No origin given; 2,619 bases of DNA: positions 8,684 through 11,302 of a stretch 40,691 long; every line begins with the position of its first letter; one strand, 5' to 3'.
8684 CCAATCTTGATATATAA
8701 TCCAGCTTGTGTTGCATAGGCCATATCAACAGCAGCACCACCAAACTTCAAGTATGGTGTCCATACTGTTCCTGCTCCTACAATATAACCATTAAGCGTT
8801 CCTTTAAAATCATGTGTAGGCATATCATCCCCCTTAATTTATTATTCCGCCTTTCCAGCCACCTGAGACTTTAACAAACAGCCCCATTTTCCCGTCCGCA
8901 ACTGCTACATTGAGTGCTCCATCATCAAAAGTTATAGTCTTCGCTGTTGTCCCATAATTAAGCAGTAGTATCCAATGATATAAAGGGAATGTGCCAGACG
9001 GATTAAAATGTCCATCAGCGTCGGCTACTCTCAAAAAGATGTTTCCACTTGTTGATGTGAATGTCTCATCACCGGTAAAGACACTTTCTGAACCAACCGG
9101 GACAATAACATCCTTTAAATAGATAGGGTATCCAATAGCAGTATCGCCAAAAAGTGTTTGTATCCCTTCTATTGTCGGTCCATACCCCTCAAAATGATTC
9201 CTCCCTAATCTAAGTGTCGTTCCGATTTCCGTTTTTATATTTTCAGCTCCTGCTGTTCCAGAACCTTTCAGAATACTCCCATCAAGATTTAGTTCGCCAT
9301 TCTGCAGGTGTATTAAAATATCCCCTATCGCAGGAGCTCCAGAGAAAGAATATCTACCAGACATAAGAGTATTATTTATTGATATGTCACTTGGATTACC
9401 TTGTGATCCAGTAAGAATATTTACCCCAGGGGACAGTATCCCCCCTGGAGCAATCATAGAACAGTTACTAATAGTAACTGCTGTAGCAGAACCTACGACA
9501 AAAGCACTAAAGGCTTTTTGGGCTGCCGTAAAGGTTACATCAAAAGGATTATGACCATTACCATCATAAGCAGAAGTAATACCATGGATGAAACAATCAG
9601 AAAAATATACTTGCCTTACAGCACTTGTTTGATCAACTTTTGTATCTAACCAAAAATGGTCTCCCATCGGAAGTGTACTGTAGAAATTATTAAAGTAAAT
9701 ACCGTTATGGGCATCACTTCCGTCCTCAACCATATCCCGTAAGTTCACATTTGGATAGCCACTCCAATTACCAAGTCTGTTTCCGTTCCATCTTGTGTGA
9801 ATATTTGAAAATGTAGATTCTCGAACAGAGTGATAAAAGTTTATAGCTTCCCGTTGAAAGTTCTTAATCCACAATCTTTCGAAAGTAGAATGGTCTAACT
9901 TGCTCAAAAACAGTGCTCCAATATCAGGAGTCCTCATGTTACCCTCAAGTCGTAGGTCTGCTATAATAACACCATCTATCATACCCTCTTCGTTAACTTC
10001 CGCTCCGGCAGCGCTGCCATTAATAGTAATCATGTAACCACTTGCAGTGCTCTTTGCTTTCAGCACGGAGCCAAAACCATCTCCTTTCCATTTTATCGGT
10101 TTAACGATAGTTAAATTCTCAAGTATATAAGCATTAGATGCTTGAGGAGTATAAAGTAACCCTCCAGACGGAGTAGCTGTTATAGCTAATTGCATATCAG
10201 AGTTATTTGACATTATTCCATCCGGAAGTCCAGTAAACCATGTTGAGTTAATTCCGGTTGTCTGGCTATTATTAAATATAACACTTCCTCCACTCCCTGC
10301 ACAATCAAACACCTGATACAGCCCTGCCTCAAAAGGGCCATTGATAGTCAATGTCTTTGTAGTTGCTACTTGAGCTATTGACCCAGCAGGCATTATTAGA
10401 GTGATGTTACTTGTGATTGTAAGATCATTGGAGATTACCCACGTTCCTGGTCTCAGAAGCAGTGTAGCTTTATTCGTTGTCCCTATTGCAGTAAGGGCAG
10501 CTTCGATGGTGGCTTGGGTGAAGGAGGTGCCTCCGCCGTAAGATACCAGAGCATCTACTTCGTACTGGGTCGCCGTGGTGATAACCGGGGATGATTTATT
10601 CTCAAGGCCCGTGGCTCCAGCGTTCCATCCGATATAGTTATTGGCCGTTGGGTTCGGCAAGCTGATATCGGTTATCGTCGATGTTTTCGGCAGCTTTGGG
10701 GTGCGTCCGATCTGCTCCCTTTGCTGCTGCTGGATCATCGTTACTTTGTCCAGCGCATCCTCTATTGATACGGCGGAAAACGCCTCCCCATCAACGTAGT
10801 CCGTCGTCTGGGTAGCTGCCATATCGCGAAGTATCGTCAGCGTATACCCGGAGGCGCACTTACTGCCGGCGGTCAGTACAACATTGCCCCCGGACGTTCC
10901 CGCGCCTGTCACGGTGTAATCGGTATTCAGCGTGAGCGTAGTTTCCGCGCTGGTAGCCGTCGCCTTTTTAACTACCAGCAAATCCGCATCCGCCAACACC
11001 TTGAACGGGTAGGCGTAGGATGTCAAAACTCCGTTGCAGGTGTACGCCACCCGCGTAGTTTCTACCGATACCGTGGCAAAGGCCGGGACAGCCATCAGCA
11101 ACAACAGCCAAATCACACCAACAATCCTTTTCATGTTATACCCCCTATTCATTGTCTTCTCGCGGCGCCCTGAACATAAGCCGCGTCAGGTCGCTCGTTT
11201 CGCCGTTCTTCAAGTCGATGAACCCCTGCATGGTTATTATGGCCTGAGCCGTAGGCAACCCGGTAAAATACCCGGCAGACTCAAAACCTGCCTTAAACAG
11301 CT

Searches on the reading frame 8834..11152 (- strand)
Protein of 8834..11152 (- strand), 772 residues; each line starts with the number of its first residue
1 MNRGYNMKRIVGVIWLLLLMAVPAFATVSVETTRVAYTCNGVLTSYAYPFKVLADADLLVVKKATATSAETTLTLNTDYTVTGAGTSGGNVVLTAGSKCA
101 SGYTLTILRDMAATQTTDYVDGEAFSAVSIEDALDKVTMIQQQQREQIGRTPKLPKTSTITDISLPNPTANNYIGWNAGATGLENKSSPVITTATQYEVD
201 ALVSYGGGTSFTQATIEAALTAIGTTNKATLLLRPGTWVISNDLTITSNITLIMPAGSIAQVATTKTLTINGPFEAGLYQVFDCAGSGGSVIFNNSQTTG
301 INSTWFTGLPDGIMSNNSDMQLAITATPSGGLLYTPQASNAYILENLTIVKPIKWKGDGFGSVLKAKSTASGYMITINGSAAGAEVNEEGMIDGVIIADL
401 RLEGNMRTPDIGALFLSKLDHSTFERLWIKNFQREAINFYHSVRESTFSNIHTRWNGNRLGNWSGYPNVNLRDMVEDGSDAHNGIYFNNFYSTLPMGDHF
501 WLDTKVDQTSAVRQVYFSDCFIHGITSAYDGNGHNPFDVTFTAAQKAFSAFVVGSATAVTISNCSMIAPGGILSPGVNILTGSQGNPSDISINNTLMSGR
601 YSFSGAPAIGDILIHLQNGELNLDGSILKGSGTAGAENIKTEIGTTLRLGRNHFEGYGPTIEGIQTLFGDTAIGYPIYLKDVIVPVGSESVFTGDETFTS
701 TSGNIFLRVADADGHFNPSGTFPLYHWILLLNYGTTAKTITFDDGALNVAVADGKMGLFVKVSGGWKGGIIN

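Call 69: search_protein_families(library=phrogs, proteins=[window:8834-11152:-], max_evalue=0.001)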
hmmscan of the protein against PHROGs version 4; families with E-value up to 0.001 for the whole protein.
window:8834-11152:- (772 aa): 12 families
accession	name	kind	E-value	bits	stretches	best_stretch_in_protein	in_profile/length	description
phrog_1640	-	tail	5e-37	129.4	1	27-151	2-124/765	tail protein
phrog_13893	-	tail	8.3e-28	98.1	1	27-155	2-128/648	tail protein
phrog_38237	-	unknown function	3.6e-21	76.1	1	27-229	2-191/697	-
phrog_8649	-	unknown function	3.7e-21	76.4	1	27-148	2-121/743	-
phrog_32960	-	unknown function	4.4e-21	75.8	1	27-161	2-132/762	-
phrog_17220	-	unknown function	6.5e-21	75.3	1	27-144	2-117/868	-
phrog_36601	-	tail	5.2e-20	72.3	1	26-149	15-136/1084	tail fiber protein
phrog_6518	-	tail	1.2e-18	67.6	1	31-146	3-113/793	tail fiber protein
phrog_30017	-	unknown function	3.8e-17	62.5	1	27-151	2-123/1025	-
phrog_5510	-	tail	3e-16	60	1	27-146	2-119/789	tail fiber protein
phrog_5662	-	tail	5.2e-15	55.8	1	27-144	2-117/729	tail fiber protein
phrog_1171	-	tail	4.9e-13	49.4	1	27-158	2-132/954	tail spike protein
